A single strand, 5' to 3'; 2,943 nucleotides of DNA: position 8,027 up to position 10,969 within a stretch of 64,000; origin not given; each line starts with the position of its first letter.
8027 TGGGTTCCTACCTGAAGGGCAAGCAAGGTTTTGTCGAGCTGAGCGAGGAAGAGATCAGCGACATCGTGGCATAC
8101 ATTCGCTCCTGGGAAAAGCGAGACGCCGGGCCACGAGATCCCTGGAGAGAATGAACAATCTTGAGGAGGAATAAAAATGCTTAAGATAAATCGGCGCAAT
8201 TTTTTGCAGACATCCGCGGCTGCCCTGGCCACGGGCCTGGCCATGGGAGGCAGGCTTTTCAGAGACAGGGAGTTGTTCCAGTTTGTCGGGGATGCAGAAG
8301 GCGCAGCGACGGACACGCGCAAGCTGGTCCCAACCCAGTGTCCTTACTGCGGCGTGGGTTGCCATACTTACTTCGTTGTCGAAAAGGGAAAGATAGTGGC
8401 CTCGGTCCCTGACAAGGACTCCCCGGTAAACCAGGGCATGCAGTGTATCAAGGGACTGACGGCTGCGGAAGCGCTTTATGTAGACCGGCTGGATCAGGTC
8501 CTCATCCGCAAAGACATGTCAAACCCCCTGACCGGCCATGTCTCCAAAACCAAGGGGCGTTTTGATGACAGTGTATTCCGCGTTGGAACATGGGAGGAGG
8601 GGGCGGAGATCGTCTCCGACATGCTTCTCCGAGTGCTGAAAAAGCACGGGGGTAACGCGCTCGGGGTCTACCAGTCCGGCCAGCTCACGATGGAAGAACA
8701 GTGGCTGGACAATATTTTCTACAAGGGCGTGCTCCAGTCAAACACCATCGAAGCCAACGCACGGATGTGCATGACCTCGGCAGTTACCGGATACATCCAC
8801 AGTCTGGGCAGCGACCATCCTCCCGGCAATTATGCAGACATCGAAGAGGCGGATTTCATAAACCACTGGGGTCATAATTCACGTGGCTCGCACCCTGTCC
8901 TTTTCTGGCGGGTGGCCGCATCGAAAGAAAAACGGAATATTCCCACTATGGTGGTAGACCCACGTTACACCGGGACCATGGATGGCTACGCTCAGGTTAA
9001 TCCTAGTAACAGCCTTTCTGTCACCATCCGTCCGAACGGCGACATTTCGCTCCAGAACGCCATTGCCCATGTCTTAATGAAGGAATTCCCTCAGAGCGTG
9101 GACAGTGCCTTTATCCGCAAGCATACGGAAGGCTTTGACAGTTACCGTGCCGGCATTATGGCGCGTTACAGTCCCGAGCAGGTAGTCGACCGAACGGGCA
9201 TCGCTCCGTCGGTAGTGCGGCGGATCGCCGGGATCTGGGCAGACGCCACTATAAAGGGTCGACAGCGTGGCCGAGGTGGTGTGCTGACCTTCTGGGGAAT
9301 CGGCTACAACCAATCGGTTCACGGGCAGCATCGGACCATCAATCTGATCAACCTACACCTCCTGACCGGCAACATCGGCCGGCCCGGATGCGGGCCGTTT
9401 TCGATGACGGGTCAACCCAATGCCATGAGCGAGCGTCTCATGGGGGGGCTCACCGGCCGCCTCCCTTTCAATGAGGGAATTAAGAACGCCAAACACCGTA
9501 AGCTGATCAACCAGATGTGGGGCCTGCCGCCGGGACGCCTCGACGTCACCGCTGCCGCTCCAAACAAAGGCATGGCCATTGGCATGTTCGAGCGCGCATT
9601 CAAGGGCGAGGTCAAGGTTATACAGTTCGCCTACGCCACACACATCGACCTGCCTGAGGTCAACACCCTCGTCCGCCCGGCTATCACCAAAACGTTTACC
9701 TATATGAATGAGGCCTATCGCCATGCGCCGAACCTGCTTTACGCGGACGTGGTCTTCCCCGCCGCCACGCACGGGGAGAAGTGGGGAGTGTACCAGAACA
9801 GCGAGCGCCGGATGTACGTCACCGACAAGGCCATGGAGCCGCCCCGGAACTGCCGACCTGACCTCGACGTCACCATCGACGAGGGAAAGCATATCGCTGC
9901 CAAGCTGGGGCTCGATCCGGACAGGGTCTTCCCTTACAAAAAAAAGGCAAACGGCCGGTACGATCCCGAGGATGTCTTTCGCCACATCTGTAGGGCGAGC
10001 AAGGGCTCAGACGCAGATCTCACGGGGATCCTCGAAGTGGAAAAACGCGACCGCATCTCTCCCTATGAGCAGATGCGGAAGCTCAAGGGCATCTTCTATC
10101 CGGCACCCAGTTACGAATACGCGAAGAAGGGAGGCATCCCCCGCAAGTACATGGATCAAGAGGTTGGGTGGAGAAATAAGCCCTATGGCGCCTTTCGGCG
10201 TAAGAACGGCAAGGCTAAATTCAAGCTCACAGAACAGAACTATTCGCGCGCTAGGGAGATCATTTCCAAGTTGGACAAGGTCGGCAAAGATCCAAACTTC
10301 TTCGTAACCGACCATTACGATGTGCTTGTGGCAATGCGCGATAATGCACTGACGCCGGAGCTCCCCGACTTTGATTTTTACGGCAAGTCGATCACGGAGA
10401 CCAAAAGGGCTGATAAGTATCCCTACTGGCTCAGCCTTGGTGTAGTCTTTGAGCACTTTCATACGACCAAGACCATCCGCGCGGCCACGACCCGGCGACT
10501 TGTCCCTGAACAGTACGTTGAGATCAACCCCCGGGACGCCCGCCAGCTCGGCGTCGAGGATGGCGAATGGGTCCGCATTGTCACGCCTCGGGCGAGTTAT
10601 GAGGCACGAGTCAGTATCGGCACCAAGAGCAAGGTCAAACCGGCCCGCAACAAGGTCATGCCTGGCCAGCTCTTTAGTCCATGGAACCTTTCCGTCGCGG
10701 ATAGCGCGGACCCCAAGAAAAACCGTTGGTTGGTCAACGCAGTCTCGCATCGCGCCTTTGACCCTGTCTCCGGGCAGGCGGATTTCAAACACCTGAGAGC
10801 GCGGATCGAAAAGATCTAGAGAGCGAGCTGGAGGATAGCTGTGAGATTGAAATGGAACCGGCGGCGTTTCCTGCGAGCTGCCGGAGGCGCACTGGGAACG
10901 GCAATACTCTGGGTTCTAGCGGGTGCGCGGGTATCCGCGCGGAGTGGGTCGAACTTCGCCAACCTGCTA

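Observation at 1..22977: Contiguous 23-kb respiratory super-cluster: ACIII + Nap-like + Rrf2 + NXR-like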

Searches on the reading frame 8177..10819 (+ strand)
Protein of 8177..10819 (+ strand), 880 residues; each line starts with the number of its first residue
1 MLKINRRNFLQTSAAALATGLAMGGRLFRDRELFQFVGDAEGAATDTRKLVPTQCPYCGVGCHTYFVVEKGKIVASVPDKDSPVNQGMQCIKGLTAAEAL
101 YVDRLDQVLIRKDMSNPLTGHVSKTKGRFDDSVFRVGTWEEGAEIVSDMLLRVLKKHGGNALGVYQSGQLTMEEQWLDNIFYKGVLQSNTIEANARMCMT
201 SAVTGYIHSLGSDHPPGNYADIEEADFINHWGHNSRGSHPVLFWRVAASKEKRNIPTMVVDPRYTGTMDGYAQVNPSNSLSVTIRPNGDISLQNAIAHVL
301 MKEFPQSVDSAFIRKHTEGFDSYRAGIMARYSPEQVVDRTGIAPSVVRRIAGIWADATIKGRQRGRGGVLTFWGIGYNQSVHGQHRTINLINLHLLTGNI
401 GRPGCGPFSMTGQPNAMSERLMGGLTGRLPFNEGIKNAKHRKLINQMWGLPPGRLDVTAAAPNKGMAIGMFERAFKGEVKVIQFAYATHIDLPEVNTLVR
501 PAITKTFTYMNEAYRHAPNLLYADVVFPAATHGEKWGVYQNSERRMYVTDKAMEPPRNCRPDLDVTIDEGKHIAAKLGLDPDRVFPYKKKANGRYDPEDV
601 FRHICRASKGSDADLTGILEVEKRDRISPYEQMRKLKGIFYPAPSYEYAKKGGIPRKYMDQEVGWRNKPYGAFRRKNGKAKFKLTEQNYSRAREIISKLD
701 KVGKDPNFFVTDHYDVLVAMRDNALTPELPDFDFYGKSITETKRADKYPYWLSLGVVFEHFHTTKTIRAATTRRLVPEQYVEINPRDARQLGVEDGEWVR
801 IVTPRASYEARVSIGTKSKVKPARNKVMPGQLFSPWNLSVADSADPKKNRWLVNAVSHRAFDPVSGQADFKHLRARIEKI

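Call 3: search_protein_families(library=pfam, proteins=[window:8177-10819:+])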
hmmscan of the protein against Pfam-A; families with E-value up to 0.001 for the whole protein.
window:8177-10819:+ (880 aa): 4 families
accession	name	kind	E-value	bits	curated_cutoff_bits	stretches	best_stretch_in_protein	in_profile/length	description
PF00384.28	Molybdopterin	-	6.6e-36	124.5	24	1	134-565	14-346/353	Molybdopterin oxidoreductase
PF04879.21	Molybdop_Fe4S4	-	8.2e-16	58.2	22.7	1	49-101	2-54/55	Molybdopterin oxidoreductase Fe4S4 domain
PF01568.27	Molydop_binding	-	6.4e-14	52.4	26.8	1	759-872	10-108/110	Molydopterin dinucleotide binding domain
PF10518.14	TAT_signal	-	0.00075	19.8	22.7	0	3-21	1-19/21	TAT (twin-arginine translocation) pathway signal sequence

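Call 5: search_protein_families(library=ncbifam, proteins=[window:8177-10819:+], max_evalue=0.00001)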
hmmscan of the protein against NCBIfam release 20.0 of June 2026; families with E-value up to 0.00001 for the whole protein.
window:8177-10819:+ (880 aa): 23 families
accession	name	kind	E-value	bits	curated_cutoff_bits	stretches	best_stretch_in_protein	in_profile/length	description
NF010055.0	PRK13532.1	equivalog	5.7e-96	322.6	904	3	3-318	2-292/830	nitrate reductase catalytic subunit NapA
TIGR01591.1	Fdh-alpha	equivalog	1.5e-92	310.8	666.25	2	53-586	1-483/672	formate dehydrogenase subunit alpha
TIGR01706.1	NAPA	equivalog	1.8e-88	297.8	930.55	3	3-318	1-292/830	periplasmic nitrate reductase subunit alpha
NF041323.1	Nitr_red_NasA_Halo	equivalog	2.3e-74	251.2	1000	1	58-687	3-553/673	assimilatory nitrate reductase NasA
NF047855.1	AssmNtatRedNasC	equivalog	7.1e-71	239.4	1100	2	45-650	15-558/708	assimilatory nitrate reductase catalytic subunit NasC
NF041513.1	formate_DH_Act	exception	2e-44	151.7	1400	2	45-303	37-284/1067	formate dehydrogenase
TIGR02693.1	arsenite_ox_L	equivalog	1.1e-33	116.2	359.05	2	74-412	79-419/806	arsenate reductase (azurin) large subunit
TIGR01553.1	formate-DH-alph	equivalog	3.6e-29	101.2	814.2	2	4-318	2-305/1009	formate dehydrogenase-N subunit alpha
TIGR02166.1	dmsA_ynfE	subfamily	2.6e-26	91.9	777.7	1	4-418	1-409/794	DMSO/selenate family reductase complex A subunit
TIGR01701.1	Fdhalpha-like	subfamily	3.2e-26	91.7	582.15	1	152-452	127-423/744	FdhF/YdeP family oxidoreductase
TIGR00509.1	bisC_fam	subfamily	4.8e-18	64.8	1017.55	1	252-567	202-504/772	molybdopterin guanine dinucleotide-containing S/N-oxide reductase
NF012032.0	PRK15488.1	equivalog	2.6e-16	58.8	694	1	3-357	2-320/759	thiosulfate reductase PhsA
TIGR03479.1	DMSO_red_II_alp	subfamily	5.1e-16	57.9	984.75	1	319-568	387-638/913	molybdopterin-dependent oxidoreductase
NF005895.0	PRK07860.1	equivalog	6.1e-15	54.3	802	1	52-266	238-431/811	NADH-quinone oxidoreductase subunit G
NF041884.1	selenate_YnfF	exception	2.8e-14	52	1650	1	42-404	37-395/798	selenate/tellurate reductase subunit YnfF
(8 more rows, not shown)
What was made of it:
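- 8177..10819 (+): MoA: TAT-exported Nap-like bis-MGD molybdoenzyme, catalytic subunit. NapA models score 322.6 and 297.8 bits against cut-offs of 904 and 930 (call 5).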

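Call 8: search_solved_structures(query=window:8177-10819:+, max_evalue=1e-10)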
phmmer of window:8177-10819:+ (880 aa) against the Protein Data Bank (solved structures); distinct sequences matched with E-value up to 1e-10: 41.
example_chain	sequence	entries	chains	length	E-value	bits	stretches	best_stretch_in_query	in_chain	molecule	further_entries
2jio_A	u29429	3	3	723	3.9e-78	266.6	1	48-648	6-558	PERIPLASMIC NITRATE REDUCTASE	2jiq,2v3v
2jim_A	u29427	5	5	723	9.2e-78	265.4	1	48-648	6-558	PERIPLASMIC NITRATE REDUCTASE | PROTEIN (PERIPLASMIC NITRATE REDUCTASE)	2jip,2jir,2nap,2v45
2nya_A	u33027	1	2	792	3.5e-73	250.2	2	53-316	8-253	Periplasmic nitrate reductase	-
3ml1_A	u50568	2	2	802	1.1e-69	238.6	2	49-318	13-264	Periplasmic nitrate reductase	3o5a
9pxt_A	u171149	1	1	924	4.1e-65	223.5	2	41-319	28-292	Periplasmic nitrate reductase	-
1ogy_A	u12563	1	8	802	3.2e-64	220.6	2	53-318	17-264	PERIPLASMIC NITRATE REDUCTASE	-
7qv7_S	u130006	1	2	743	1.2e-56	195.6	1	50-563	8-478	Hydrogen dependent carbon dioxide reductase subunit FdhF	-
7bkb_D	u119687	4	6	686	1.1e-55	192.3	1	46-579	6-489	Formate dehydrogenase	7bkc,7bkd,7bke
9t1s_L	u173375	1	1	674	1.1e-54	189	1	51-563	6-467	formate dehydrogenase (coenzyme F420)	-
8rqz_C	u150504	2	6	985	7e-50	173.2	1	37-572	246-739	Probable oxidoreductase YjgC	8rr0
9gzq_A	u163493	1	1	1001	7.4e-50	173.1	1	37-572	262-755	Probable oxidoreductase YjgC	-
7vw6_A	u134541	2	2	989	1e-48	169.3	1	50-565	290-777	Formate dehydrogenase | Tungsten-containing formate dehydrogenase alpha subunit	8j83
7e5z_A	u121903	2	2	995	1.1e-48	169.2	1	50-565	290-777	Formate dehydrogenase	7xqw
1aa6_A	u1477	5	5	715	2.1e-46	161.6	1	49-567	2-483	FORMATE DEHYDROGENASE H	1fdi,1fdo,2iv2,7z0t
9wxb_B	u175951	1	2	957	8.9e-44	153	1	41-566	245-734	Formate dehydrogenase alpha subunit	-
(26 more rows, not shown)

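Call 10: find_encoding_contigs(protein=window:8177-10819:+, flank=10000, max_places=6)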
Protein window:8177-10819:+ (880 aa): no gene with exactly this product is on record in the collection.
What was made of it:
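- Tried and rejected: An exact look-up of the Mo enzyme in public assemblies found nothing (call 10), so the source genome could not be identified that way.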

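Call 12: find_homologous_proteins(query=window:8177-10819:+, max_evalue=1e-20)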
Query window:8177-10819:+ (880 aa): 5428 proteins with E <= 1e-20 among 8000 candidates; the best 120 are listed.
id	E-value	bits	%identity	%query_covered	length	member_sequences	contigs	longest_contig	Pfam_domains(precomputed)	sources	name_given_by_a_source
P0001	0.0e+0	1899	90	100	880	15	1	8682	PF00384.28,PF01568.28,PF04879.22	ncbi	-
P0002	0.0e+0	1818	86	100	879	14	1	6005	PF00384.28,PF01568.28,PF04879.22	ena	-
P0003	0.0e+0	1788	84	100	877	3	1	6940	PF00384.28,PF01568.28,PF04879.22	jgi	jgi:anaerobic selenocysteine-containing dehydrogenase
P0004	0.0e+0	1777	84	100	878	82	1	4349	PF00384.28,PF01568.28,PF04879.22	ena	-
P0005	0.0e+0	1760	84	98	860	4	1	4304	PF00384.28,PF01568.28,PF04879.22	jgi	jgi:nitrate reductase NapA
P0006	0.0e+0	1569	75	100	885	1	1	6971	PF00384.28,PF01568.28,PF04879.22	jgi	jgi:anaerobic selenocysteine-containing dehydrogenase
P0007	0.0e+0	1561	75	100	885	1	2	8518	PF00384.28,PF01568.28,PF04879.22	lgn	-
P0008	0.0e+0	1467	70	100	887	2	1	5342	PF00384.28,PF01568.28,PF04879.22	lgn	-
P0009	0.0e+0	1444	69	100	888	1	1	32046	PF00384.28,PF01568.28,PF04879.22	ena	-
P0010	0.0e+0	1436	69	100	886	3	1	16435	PF10518.15,PF00384.28,PF01568.28,PF04879.22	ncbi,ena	-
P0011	0.0e+0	1433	69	100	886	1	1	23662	PF10518.15,PF00384.28,PF01568.28,PF04879.22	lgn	-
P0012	0.0e+0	1421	67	100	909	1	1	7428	PF00384.28,PF01568.28,PF04879.22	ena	-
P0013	0.0e+0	1419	68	100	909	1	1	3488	PF00384.28,PF01568.28,PF04879.22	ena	-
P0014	0.0e+0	1410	68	100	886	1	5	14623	PF00384.28,PF01568.28,PF04879.22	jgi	jgi:anaerobic selenocysteine-containing dehydrogenase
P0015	0.0e+0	1406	66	100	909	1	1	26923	PF00384.28,PF01568.28,PF04879.22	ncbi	-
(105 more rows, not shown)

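Call 13: find_related_loci(query=window:8177-10819:+, collection=genome_contigs, flank=10000)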
Query window:8177-10819:+ (880 aa) in genome_contigs; peptide patterns used: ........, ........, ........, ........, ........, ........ (x = any residue, [..] = any of these).
254 stretches matched a pattern; 241 encode a relative of the query (tblastn E <= 1e-3); the best 80 are kept; 80 distinct loci.
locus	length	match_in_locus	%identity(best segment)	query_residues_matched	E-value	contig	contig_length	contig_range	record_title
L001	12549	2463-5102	90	1-880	0e+0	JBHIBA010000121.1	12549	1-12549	MAG: Nitrospinota bacterium isolate K_2_bin.39 NODE_2687_length_12549_cov_17.872979, whole genome shotgun sequence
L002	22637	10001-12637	88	1-880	0e+0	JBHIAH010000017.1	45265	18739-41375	MAG: Candidatus Methylomirabilales bacterium isolate K_3_bin.12 NODE_132_length_45265_cov_21.730215, whole genome shotgu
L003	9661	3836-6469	86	1-880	0e+0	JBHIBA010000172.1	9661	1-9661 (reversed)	MAG: Nitrospinota bacterium isolate K_2_bin.39 NODE_4067_length_9661_cov_8.168228, whole genome shotgun sequence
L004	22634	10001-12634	84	1-880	0e+0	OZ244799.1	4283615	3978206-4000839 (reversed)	MAG: bacterium isolate fda9cd22-9c8c-44c4-8321-deb2e702e096 genome assembly, chromosome: 1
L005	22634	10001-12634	84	1-880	0e+0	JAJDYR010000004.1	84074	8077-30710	MAG: bacterium isolate jk18x34bins.43 k141_507205, whole genome shotgun sequence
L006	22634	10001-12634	84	1-880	0e+0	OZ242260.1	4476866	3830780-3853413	MAG: bacterium isolate ae33526c-e769-4de9-a2b0-9dbe0155474d genome assembly, chromosome: 1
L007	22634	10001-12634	84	1-880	0e+0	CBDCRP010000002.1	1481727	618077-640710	MAG: bacterium isolate c343b5c3-9596-4089-b975-978780b2b10b genome assembly, contig: contig_2, whole genome shotgun sequ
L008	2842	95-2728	84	1-880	0e+0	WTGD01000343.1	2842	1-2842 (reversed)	MAG: Nitrospinota bacterium isolate CO36386bin_35 NODE_14971_length_2842_cov_8.971654, whole genome shotgun sequence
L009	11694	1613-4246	84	1-880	0e+0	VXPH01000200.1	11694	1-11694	MAG: Nitrospinota bacterium isolate SB0662_bin_51 NODE_4554_length_11694_cov_34.718447, whole genome shotgun sequence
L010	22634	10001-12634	83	1-880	0e+0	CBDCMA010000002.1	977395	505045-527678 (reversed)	MAG: bacterium isolate 6263ad5f-5925-4d78-8ae4-828cafc75c34 genome assembly, contig: contig_2, whole genome shotgun sequ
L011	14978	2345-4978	84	1-880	0e+0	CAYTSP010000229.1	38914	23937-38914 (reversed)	MAG TPA_asm: uncultured Nitrospinaceae bacterium isolate SRP338948_co1_160 genome assembly, contig: k141_406776, whole g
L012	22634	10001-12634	84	1-880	0e+0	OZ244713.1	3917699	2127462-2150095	MAG: bacterium isolate e5014806-8d25-4488-8218-63b8719b0073 genome assembly, chromosome: 1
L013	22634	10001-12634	84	1-880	0e+0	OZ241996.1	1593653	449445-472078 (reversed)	MAG: bacterium isolate 138114a6-c459-4528-9bbc-32813c999549 genome assembly, chromosome: 1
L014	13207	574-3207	84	1-880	0e+0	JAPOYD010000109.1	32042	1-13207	MAG: Nitrospinota bacterium isolate COS4_bin_23 NODE_1306_length_32042_cov_8.42852, whole genome shotgun sequence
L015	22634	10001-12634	83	1-880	0e+0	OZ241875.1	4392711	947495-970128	MAG: bacterium isolate fde39c58-18aa-4d93-bb40-cd1cf9ece30f genome assembly, chromosome: 1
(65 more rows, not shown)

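Call 16: search_solved_structures(query=window:8177-10819:+, max_evalue=1e-60, show_alignments=2)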
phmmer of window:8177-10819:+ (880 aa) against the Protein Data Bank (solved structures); distinct sequences matched with E-value up to 1e-60: 6.
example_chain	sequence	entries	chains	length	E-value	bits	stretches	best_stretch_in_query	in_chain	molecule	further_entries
2jio_A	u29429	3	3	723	3.9e-78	266.6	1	48-648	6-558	PERIPLASMIC NITRATE REDUCTASE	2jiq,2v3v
2jim_A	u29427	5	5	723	9.2e-78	265.4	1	48-648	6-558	PERIPLASMIC NITRATE REDUCTASE | PROTEIN (PERIPLASMIC NITRATE REDUCTASE)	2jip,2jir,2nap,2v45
2nya_A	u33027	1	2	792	3.5e-73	250.2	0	53-316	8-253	Periplasmic nitrate reductase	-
3ml1_A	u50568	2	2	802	1.1e-69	238.6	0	49-318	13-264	Periplasmic nitrate reductase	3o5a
9pxt_A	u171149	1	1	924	4.1e-65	223.5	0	41-319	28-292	Periplasmic nitrate reductase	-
1ogy_A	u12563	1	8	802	3.2e-64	220.6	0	53-318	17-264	PERIPLASMIC NITRATE REDUCTASE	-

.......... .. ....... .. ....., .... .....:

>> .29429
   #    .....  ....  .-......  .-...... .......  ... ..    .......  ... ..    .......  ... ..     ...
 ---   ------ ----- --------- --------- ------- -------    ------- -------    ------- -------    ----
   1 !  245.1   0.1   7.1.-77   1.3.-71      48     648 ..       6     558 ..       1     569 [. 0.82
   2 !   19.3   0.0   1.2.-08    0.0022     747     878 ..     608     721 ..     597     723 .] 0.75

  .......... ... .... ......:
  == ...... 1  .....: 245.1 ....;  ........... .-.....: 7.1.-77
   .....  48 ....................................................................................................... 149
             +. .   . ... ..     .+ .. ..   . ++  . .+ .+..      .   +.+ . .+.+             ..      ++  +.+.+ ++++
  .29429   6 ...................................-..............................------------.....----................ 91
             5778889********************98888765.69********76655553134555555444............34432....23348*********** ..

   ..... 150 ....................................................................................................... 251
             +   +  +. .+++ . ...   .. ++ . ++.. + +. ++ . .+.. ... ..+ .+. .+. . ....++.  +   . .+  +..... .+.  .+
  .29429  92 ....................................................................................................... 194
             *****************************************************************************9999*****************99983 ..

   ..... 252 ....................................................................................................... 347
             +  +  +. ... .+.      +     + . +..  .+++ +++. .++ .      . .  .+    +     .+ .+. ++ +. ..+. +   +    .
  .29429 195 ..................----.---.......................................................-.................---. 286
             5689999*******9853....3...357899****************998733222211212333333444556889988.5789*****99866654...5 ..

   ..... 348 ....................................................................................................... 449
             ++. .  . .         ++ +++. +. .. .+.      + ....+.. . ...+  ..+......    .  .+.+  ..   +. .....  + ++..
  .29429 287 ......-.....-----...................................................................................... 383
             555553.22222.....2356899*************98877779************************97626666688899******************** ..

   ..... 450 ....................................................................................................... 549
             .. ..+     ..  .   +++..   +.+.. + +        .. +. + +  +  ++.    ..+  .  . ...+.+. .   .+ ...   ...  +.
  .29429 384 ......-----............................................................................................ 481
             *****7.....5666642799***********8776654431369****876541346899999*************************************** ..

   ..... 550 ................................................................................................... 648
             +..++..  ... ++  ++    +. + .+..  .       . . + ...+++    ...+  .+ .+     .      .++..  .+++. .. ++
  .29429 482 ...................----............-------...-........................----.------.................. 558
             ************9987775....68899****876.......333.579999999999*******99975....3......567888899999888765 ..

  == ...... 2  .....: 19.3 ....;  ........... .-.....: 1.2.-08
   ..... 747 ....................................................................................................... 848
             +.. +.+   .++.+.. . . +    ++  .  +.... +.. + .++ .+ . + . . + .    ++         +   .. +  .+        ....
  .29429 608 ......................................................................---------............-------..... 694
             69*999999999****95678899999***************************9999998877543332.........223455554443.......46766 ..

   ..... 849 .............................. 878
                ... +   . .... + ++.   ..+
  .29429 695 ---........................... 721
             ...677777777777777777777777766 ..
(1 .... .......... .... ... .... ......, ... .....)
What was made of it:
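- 8177..10819 (+): 266.6 bits to D. desulfuricans NapA (calls 8, 16).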

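Call 42: search_protein_families(library=pfam, proteins=[L001:8413-9624:+, L001:9634-10038:+, L001:10147-10530:+, L001:344-1240:+, L002:3658-5691:+, L002:5692-6357:+, L002:6576-7913:+, L002:7926-8687:+, L002:16322-18994:-, L002:15392-16285:-], max_evalue=0.00001)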
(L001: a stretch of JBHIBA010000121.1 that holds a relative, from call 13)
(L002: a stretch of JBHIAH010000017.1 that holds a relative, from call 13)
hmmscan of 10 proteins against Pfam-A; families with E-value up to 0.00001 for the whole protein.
L001:8413-9624:+ (403 aa): 1 family
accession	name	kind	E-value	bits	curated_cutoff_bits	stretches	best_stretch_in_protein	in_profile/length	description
PF07992.20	Pyr_redox_2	-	2.2e-10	40.9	26.1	0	14-126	2-119/291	Pyridine nucleotide-disulphide oxidoreductase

L001:9634-10038:+ (134 aa): 1 family
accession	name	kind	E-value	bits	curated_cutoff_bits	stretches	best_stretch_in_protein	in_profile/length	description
PF07883.17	Cupin_2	-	1.1e-06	28.7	27.2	1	37-102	2-67/70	Cupin domain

L001:10147-10530:+ (127 aa): 2 families
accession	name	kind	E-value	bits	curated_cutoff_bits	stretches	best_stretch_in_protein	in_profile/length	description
PF13442.11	Cytochrome_CBB3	-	3.3e-13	50.2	27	1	32-119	2-68/68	Cytochrome C oxidase, cbb3-type, subunit III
PF00034.26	Cytochrom_C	-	1.9e-12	48.8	21.3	1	34-122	2-89/90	Cytochrome c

L001:344-1240:+ (298 aa): 1 family
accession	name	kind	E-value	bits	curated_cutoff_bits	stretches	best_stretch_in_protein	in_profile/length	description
PF10609.15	ParA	-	2.7e-20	73.3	27.1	1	40-279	2-243/246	NUBPL iron-transfer P-loop NTPase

L002:3658-5691:+ (677 aa): 7 families
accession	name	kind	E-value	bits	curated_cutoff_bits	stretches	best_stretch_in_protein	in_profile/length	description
PF00672.30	HAMP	-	6.9e-18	65.1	25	1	231-283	1-53/53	HAMP domain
PF13492.12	GAF_3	-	1.7e-16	61.3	27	1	317-455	1-129/129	GAF domain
PF02518.31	HATPase_c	-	6e-16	59.3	26.4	1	579-671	3-109/111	Histidine kinase-, DNA gyrase B-, and HSP90-like ATPase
PF07730.19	HisKA_3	-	1.7e-15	57.7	24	1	470-536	1-66/68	Histidine kinase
PF13185.12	GAF_2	-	2.3e-15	57.5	28.6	1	317-454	3-136/136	GAF domain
PF01590.32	GAF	-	2.4e-13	51.2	22.4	1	317-453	1-133/133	GAF domain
PF13581.12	HATPase_c_2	-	1.6e-06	28.6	27.4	1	572-644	22-92/127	Histidine kinase-like ATPase domain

L002:5692-6357:+ (221 aa): 4 families
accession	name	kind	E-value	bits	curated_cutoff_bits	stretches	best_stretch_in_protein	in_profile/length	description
PF00072.30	Response_reg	-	3.6e-30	104.8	30.2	1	6-117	1-110/111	Response regulator receiver domain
PF00196.25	GerE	-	1.2e-20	73.3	23.5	1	155-209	3-57/57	Bacterial regulatory proteins, luxR family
PF08281.18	Sigma70_r4_2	-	1.4e-10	41.1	25.7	1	154-197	10-54/54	Sigma-70, region 4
PF04545.22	Sigma70_r4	-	8.1e-09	35.3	24.1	1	154-197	4-48/50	Sigma-70, region 4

L002:6576-7913:+ (445 aa): 0 families

L002:7926-8687:+ (253 aa): 2 families
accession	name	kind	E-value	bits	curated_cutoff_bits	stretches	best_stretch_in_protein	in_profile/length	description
PF00034.26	Cytochrom_C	-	3.7e-23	83.1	21.3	2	156-251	2-90/90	Cytochrome c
PF13442.11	Cytochrome_CBB3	-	1.4e-22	80.2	27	2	33-125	2-68/68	Cytochrome C oxidase, cbb3-type, subunit III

L002:16322-18994:- (890 aa): 3 families
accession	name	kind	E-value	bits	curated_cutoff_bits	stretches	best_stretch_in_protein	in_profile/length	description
PF18465.7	Rieske_3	-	2.8e-37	127.3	25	1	26-121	1-96/96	Rieske 3Fe-4S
PF00384.28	Molybdopterin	-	4.4e-34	118.5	24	1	124-599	1-353/353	Molybdopterin oxidoreductase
PF01568.27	Molydop_binding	-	9e-14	51.9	26.8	1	727-786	1-59/110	Molydopterin dinucleotide binding domain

L002:15392-16285:- (297 aa): 1 family
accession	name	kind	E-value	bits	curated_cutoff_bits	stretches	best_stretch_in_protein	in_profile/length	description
PF10609.15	ParA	-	2.6e-15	57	27.1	1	42-280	3-245/246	NUBPL iron-transfer P-loop NTPase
